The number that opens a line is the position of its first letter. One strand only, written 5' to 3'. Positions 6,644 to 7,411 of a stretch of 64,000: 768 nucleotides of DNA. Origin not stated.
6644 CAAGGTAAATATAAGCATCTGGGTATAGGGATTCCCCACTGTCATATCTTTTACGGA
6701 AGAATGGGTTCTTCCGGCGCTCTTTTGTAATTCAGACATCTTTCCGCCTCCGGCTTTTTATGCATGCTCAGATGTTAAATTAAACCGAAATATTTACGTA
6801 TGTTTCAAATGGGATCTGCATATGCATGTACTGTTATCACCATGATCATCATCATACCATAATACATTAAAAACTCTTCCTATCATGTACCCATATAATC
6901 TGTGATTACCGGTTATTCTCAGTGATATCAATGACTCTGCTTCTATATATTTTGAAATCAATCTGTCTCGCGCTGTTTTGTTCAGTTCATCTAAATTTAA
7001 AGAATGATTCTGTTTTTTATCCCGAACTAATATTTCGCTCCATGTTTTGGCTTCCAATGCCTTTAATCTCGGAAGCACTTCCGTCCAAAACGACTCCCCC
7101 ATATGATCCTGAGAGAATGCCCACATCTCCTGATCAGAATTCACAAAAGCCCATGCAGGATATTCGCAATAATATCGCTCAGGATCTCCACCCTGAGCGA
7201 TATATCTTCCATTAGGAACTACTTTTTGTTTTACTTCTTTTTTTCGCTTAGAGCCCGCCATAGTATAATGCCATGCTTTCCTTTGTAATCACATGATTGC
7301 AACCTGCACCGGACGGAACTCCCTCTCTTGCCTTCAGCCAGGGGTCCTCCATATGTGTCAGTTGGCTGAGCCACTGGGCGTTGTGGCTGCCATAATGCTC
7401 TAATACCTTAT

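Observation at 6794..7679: Translationally coupled Panacea (DUF4065) antitoxin + unrecognisable 155-aa partner: candidate novel PanA-PanT toxin-antitoxin (or phage-defence) module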

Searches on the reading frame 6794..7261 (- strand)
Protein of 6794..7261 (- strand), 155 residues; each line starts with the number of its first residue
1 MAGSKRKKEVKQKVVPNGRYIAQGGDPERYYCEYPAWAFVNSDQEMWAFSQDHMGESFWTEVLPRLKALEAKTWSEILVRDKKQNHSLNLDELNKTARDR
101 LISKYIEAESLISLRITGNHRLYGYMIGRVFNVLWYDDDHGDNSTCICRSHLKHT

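Call 3: search_protein_families(library=pfam, proteins=[window:6794-7261:-], max_evalue=1)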
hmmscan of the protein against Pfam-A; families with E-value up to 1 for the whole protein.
window:6794-7261:- (155 aa): 0 families

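Call 4: search_protein_families(library=ncbifam, proteins=[window:6794-7261:-], max_evalue=1)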
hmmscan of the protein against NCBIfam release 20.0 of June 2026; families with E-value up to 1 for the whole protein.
window:6794-7261:- (155 aa): 1 family
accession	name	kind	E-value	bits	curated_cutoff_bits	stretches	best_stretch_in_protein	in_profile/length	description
NF046006.1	MAG6450_fam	subfamily_domain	0.00043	20.8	40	1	94-140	52-99/103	MAG6450 family protein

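Call 5: search_protein_families(library=padloc, proteins=[window:6794-7261:-], max_evalue=1)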
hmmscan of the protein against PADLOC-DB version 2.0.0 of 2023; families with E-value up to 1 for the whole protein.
window:6794-7261:- (155 aa): 1 family
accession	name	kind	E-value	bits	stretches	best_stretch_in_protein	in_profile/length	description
PDLC03891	NsnC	-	3e-05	21.7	1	61-140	203-278/284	-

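Call 6: search_protein_families(library=phrogs, proteins=[window:6794-7261:-], max_evalue=1)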
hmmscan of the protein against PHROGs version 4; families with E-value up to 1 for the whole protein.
window:6794-7261:- (155 aa): 3 families
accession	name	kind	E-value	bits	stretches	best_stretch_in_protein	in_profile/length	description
phrog_8366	-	unknown function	1.6e-10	42.2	1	60-140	57-135/140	-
phrog_10383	-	unknown function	0.08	14.2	1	44-113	10-74/125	-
phrog_35931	-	unknown function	0.21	13.1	1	113-141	17-45/96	-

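Call 7: find_homologous_proteins(query=window:6794-7261:-, max_evalue=0.001)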
Query window:6794-7261:- (155 aa): 408 proteins with E <= 0.001 among 424 candidates; the best 120 are listed.
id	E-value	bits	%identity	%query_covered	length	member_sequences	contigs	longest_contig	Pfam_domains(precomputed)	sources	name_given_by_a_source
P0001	1.2e-102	359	99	100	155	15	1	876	-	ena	-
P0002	2.2e-87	309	85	100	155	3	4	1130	-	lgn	-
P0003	5.4e-87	308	85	100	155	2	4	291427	-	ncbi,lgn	-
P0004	9.8e-87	307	84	100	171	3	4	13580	-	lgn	-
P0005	1.2e-86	307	86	100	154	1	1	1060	-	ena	-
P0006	3.7e-86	305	84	100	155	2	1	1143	-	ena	-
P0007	6.6e-86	304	83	100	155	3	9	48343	-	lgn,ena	-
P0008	9.5e-86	304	84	100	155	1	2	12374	-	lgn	-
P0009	1.4e-85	303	82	100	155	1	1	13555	-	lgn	-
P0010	2.7e-85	302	81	100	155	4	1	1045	-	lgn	-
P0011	3.2e-85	302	83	100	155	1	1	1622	-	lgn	-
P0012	3.5e-85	302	83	100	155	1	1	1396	-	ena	-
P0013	5.1e-85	301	83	100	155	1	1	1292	-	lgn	-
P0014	9.4e-85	300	81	100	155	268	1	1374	-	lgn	-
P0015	1.3e-84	300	81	100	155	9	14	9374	-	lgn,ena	-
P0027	2.6e-82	293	81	100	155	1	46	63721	-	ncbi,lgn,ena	-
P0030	1.2e-81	290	79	100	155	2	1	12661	-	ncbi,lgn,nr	ncbi:MAG: hypothetical protein Q4C61_16365 [Lachnospiraceae bacterium]|nr:hypothetical protein [Lach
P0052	7.6e-80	285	79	100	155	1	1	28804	-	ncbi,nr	ncbi:MAG: hypothetical protein NC541_14630 [bacterium]|nr:hypothetical protein [bacterium]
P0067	1.0e-78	281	73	100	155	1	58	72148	-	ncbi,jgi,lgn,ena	jgi:hypothetical protein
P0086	1.0e-77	278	72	100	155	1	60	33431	-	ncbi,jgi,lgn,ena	-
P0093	1.9e-77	277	72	100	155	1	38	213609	-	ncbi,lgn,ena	-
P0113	2.0e-76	273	72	100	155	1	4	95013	-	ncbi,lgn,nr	ncbi:MAG: hypothetical protein HFG41_08395 [Coprococcus sp.]|nr:hypothetical protein [Coprococcus sp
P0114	2.6e-76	273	70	100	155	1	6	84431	-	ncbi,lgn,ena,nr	ncbi:MAG: hypothetical protein IKW08_05545 [Roseburia sp.]|nr:hypothetical protein [Roseburia sp.]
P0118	3.6e-76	273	72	100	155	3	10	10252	-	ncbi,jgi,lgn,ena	-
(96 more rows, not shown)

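Call 8: search_solved_structures(query=window:6794-7261:-, max_evalue=10, show_alignments=2)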
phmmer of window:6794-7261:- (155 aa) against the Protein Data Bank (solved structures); distinct sequences matched with E-value up to 10: 1.
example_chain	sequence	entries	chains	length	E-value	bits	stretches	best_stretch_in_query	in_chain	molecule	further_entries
3fd2_A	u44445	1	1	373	0.12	15.7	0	72-112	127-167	Site-specific DNA endonuclease I-MsoI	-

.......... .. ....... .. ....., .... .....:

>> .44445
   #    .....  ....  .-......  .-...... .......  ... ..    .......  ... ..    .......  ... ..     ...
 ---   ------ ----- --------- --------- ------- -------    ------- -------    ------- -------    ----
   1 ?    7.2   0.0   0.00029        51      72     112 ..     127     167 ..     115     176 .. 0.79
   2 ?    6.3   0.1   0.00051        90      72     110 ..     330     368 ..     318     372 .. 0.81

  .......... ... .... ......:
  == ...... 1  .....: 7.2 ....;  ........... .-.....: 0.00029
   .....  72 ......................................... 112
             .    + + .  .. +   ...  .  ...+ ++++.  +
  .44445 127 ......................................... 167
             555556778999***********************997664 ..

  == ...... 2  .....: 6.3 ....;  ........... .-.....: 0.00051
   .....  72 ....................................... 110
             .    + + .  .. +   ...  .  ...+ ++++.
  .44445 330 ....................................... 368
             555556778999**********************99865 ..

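Call 14: find_encoding_contigs(protein=window:6794-7261:-, flank=6000, max_places=6)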
Protein window:6794-7261:- (155 aa): 22 contigs read that carry it; 6 places shown.
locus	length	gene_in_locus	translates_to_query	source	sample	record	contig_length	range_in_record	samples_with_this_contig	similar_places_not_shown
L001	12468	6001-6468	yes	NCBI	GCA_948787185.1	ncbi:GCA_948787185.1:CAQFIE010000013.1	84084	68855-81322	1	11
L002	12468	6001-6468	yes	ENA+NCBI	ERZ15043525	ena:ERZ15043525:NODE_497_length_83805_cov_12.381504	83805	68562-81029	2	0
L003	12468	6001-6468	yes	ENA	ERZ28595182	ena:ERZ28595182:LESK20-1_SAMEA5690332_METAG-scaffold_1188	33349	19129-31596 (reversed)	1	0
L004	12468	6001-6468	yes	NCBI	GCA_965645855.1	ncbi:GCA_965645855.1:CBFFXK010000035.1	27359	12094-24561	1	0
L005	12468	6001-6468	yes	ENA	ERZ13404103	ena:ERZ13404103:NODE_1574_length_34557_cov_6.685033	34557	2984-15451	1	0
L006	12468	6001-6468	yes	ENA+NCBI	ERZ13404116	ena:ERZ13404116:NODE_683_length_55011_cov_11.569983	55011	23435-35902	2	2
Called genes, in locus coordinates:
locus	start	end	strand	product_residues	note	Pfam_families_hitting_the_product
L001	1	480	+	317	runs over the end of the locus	PF07726:AAA_3, PF07728:AAA_5, PF17863:AAA_lid_2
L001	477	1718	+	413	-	PF01882:DUF58 (faint)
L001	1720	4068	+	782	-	PF01841:Transglut_core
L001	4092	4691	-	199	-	PF00440:TetR_N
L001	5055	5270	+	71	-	-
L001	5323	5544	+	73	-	-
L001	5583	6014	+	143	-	PF13274:SocA_Panacea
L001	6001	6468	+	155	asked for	-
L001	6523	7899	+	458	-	PF01554:MatE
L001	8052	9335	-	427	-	PF00275:EPSP_synthase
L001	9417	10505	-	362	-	PF03807:F420_oxidored (weak), PF02153:PDH_N, PF20463:PDH_C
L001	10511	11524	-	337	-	PF18152:DAHP_snth_FXD, PF00793:DAHP_synth_1, PF03102:NeuB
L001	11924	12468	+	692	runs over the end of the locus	PF00009:GTP_EFTU, PF01926:MMR_HSR1 (faint), PF03144:GTP_EFTU_D2, PF22042:EF-G_D2, PF14492:EFG_III, PF03764:EFG_IV, PF00679:EFG_C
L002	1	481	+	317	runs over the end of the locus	PF07726:AAA_3, PF07728:AAA_5, PF17863:AAA_lid_2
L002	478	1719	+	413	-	-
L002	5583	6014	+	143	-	PF13274:SocA_Panacea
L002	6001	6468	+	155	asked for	-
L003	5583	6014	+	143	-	PF13274:SocA_Panacea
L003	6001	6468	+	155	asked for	-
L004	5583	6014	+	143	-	PF13274:SocA_Panacea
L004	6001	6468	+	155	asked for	-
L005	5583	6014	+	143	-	PF13274:SocA_Panacea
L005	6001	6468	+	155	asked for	-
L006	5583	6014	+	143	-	PF13274:SocA_Panacea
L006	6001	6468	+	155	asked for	-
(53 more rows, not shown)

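Call 16: find_encoding_contigs(protein=P0093, flank=5000, max_places=4)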
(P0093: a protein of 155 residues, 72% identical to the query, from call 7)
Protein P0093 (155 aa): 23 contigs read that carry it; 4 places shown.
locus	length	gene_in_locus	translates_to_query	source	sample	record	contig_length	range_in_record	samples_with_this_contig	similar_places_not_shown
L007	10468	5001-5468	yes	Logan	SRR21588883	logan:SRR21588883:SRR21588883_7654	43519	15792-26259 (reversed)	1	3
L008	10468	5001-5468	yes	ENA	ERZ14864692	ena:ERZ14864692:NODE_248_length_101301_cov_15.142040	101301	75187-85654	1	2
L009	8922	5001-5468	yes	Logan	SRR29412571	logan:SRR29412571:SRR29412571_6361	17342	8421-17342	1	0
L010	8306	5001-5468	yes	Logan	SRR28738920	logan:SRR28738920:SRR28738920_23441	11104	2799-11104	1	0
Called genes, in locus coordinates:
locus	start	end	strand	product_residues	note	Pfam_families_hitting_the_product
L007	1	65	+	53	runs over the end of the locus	-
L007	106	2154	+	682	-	PF05378:Hydant_A_N, PF01968:Hydantoinase_A, PF19278:Hydant_A_C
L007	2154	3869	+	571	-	PF02538:Hydantoinase_B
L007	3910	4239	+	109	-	PF07883:Cupin_2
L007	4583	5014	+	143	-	PF13274:SocA_Panacea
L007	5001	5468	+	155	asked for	-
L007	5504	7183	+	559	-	PF09820:AAA-ATPase_like, PF08011:PDDEXK_9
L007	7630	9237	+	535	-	PF03553:Na_H_antiporter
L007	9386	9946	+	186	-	PF07638:Sigma70_ECF (faint), PF04542:Sigma70_r2, PF08281:Sigma70_r4_2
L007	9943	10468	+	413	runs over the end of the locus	PF13786:DUF4179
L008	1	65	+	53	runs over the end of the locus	-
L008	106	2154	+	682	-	PF05378:Hydant_A_N, PF01968:Hydantoinase_A, PF19278:Hydant_A_C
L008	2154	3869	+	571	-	PF02538:Hydantoinase_B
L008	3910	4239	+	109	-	PF07883:Cupin_2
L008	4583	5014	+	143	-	PF13274:SocA_Panacea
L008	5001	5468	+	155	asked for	-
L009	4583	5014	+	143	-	PF13274:SocA_Panacea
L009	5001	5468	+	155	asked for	-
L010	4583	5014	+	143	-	PF13274:SocA_Panacea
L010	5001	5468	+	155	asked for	-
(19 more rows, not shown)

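Call 17: find_encoding_contigs(protein=P0114, flank=5000, max_places=4)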
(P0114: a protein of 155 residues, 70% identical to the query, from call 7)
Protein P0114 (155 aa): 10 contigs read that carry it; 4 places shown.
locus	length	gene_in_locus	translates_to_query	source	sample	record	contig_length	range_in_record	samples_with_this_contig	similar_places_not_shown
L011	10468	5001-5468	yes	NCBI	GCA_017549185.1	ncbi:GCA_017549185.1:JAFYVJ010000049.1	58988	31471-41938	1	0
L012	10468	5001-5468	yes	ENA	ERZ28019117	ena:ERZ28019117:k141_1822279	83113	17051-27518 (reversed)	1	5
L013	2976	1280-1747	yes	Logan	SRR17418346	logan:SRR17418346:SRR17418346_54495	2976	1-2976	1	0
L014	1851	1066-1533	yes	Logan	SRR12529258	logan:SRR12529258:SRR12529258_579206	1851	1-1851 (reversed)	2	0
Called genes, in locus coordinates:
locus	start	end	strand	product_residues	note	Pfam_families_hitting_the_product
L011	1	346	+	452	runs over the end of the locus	PF07498:Rho_N (weak), PF07497:Rho_RNA_bind, PF00006:ATP-synt_ab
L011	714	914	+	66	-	PF01197:Ribosomal_L31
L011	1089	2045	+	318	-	PF07136:DUF1385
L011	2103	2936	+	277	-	PF17827:PrmC_N, PF07669:Eco57I (weak), PF02475:TRM5-TYW2_MTfase (weak), PF05175:MTS, PF06325:PrmA, PF13489:Methyltransf_23 (faint), PF13847:Methyltransf_31, PF13649:Methyltransf_25 (weak)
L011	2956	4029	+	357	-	PF03462:PCRF, PF00472:RF-1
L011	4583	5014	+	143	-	PF13274:SocA_Panacea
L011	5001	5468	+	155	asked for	-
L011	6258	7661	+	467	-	PF14281:PDDEXK_4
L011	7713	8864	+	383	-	-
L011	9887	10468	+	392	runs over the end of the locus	PF00248:Aldo_ket_red, PF13187:Fer4_9, PF13237:Fer4_10 (faint), PF13534:Fer4_17 (weak)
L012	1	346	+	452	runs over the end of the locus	PF07498:Rho_N (weak), PF07497:Rho_RNA_bind, PF00006:ATP-synt_ab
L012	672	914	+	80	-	PF01197:Ribosomal_L31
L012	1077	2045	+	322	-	PF07136:DUF1385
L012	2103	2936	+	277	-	PF17827:PrmC_N, PF07669:Eco57I (weak), PF02475:TRM5-TYW2_MTfase (weak), PF05175:MTS, PF06325:PrmA, PF13489:Methyltransf_23 (faint), PF13847:Methyltransf_31, PF13649:Methyltransf_25 (weak)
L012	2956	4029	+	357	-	PF03462:PCRF, PF00472:RF-1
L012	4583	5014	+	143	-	PF13274:SocA_Panacea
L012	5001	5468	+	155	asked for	-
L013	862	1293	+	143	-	PF13274:SocA_Panacea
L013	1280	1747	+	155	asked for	-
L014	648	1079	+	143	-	PF13274:SocA_Panacea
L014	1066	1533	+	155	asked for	-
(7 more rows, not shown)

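Call 18: predict_structure(alignment_id=A1)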
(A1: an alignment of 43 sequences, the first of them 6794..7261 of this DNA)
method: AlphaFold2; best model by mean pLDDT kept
length: 155 residues; sequences in the alignment: 43
mean_pLDDT: 47.5   pTM: 0.40
mean pLDDT of the five models: 47.5, 45.2, 45.2, 44.0, 41.7
residues with pLDDT >= 90: 0; 70-90: 0; 50-70: 76; < 50: 79
segments of 3 or more residues with pLDDT < 50: 1-50, 78-88, 105-109, 144-155
pLDDT, mean of each block of 10 residues (from residue 1): 29 30 33 35 37 60 62 50 42 60 49 62 60 65 44 30
secondary structure, 60 per line:
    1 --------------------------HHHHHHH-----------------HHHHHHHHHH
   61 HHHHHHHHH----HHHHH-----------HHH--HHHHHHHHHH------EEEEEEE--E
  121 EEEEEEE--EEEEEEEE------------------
elements in order: H27-33 H51-69 H74-78 H95-104 E111-117 E120-127 E130-137

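Call 19: search_protein_representatives(alignment_id=A1)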
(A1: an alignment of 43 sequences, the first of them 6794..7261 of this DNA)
Query: 43 sequences, 155 profile positions. Proteins with E-value up to 0.001 (for the whole library): 1426; up to 1e-10: 473; up to 1e-30: 34. The best 150 are listed.
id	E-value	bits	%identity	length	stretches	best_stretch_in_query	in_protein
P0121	2.5e-62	225.8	-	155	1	1-155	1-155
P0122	2.8e-61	222.3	-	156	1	1-155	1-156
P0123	3.8e-56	205.7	-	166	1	11-155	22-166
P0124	4.5e-56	205.5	-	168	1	8-155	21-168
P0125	2.3e-52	193.4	-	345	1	7-155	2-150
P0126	5.9e-52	192.1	-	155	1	1-155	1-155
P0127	1.7e-51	190.6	-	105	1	1-105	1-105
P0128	1.0e-48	181.6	-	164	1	4-155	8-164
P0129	1.2e-47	178.1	-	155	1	1-155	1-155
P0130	9.5e-47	175.2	-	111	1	69-155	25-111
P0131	1.1e-45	171.8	-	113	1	69-155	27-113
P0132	1.3e-45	171.5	-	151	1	4-155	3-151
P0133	1.6e-44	167.9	-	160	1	1-155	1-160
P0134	2.6e-44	167.3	-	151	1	5-155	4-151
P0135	1.7e-43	164.6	-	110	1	49-155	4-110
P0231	5.4e-18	81.8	-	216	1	55-141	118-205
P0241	1.9e-17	80.0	-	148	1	6-140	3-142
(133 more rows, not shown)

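Call 21: search_solved_structures(query=A2, max_evalue=10, show_alignments=3)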
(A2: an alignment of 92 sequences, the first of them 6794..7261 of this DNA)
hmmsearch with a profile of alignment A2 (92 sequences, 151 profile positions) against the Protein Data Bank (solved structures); distinct sequences matched with E-value up to 10: 2.
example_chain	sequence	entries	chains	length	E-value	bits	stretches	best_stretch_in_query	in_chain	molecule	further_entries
5gtm_A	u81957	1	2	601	1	12.6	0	91-130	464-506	Interferon-induced GTP-binding protein Mx1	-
1xzp_A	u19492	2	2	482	1.7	11.8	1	51-113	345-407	Probable tRNA modification GTPase trmE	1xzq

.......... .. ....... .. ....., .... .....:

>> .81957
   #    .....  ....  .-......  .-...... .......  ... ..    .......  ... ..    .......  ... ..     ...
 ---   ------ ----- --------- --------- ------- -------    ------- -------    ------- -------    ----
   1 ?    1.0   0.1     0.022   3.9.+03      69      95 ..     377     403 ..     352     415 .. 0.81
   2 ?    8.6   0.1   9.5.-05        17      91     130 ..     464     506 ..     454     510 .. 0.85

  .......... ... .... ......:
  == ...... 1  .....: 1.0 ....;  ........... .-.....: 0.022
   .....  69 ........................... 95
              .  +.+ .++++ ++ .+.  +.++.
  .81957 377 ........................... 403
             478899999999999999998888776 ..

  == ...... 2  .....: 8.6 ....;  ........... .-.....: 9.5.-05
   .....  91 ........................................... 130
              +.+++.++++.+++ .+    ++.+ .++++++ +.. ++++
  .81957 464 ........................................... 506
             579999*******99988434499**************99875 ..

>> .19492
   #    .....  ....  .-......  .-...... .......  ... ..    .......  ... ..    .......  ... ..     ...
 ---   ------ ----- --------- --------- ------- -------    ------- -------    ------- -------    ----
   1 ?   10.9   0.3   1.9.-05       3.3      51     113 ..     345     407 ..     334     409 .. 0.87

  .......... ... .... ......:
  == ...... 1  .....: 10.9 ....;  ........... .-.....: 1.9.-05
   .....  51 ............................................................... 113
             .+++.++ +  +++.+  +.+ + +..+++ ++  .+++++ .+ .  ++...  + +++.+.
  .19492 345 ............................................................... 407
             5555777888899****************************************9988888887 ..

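Call 22: search_protein_families(library=pfam, alignment_id=A2, max_evalue=0.1)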
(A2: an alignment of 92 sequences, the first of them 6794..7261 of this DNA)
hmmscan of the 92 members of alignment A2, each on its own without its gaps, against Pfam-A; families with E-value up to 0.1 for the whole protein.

A. member 1, window:6794-7261:- (155 aa): 0 families

B. families by the number of members that match (of 92 scanned): 20 families
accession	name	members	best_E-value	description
PF13871.12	Helicase_C_4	1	0.0056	C-terminal domain on Strawberry notch homologue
PF20383.3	DUF6678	1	0.0068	Family of unknown function (DUF6678)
PF24662.1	DUF7650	1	0.0082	Domain of unknown function (DUF7650)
PF07710.16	P53_tetramer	1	0.015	P53 tetramerisation motif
PF12776.13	Myb_DNA-bind_3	1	0.019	Myb/SANT-like DNA-binding domain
PF17528.7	HdcB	1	0.025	Histidine decarboxylase maturation protein HdcB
PF03950.23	tRNA-synt_1c_C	1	0.028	tRNA synthetases class I (E and Q), anti-codon binding domain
PF20391.3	DUF6686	1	0.033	Family of unknown function (DUF6686)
PF25078.1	DUF7801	1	0.038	Domain of unknown function (DUF7801)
PF10360.14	DUF2433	1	0.039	Protein of unknown function (DUF2433)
PF20849.2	TelK_muzzle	1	0.051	Protelomerase, muzzle domain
PF15417.11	DUF4624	1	0.053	Domain of unknown function (DUF4624)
PF24944.1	DUF7758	1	0.06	Domain of unknown function (DUF7758)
PF08700.17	VPS51_Exo84_N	1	0.067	Vps51/EXO84/COG1 N-terminal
PF05015.19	HigB-like_toxin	1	0.068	RelE-like toxin of type II toxin-antitoxin system HigB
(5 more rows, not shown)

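Call 24: search_protein_families(library=ncbifam, alignment_id=A2, max_evalue=0.01)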
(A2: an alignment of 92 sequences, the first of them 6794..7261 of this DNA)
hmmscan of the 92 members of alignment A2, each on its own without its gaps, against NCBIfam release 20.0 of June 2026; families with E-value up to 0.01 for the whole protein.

A. member 1, window:6794-7261:- (155 aa): 1 family
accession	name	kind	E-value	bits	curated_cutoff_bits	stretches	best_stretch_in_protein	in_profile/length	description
NF046006.1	MAG6450_fam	subfamily_domain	0.00043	20.8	40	1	94-140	52-99/103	MAG6450 family protein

B. families by the number of members that match (of 92 scanned): 5 families
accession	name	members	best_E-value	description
NF046006.1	MAG6450_fam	79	1.1e-09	MAG6450 family protein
NF000298.2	blaTLA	1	0.0017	TLA family extended-spectrum class A beta-lactamase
NF045519.1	NiFeSe_H2_mat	1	0.0039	NiFeSe hydrogenase maturation protease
NF011043.0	PRK14473.1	1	0.0092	F0F1 ATP synthase subunit B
TIGR04080.1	rSAM_pep_cyc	1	0.0099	KxxxW cyclic peptide radical SAM maturase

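Call 25: search_protein_families(library=padloc, alignment_id=A2, max_evalue=0.01)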
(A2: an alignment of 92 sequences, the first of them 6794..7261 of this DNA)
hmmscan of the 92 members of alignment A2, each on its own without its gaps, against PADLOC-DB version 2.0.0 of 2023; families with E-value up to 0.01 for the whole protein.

A. member 1, window:6794-7261:- (155 aa): 1 family
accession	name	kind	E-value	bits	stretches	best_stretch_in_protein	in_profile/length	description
PDLC03891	NsnC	-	3e-05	21.7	1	61-140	203-278/284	-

B. families by the number of members that match (of 92 scanned): 5 families
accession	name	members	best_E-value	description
PDLC03891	NsnC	67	1.9e-09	-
PDLC01592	Cas8a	1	0.0004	CAS-I-A; effector_LS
PDLC01881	CARF4--CARF_PDDEXK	1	0.0043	-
PDLC01476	Cmr5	1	0.0051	CAS-III-B; effector_SS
PDLC03449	REase_II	1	0.0099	Type II restriction enzyme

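Call 30: predict_structure(alignment_id=A2)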
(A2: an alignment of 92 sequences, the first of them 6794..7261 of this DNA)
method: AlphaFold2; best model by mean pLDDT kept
length: 155 residues; sequences in the alignment: 92
mean_pLDDT: 92.1   pTM: 0.80
mean pLDDT of the five models: 92.1, 91.9, 91.8, 91.3, 90.7
residues with pLDDT >= 90: 123; 70-90: 26; 50-70: 5; < 50: 1
segments of 3 or more residues with pLDDT < 50: none
pLDDT, mean of each block of 10 residues (from residue 1): 69 78 82 98 95 94 98 98 98 98 96 97 97 98 96 74
secondary structure, 60 per line:
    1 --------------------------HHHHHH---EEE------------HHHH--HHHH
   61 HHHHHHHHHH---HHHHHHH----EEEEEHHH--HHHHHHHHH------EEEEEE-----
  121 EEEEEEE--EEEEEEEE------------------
elements in order: H27-32 E36-38 H51-54 H57-70 H74-80 E85-89 H95-103 E110-115 E121-127 E130-137
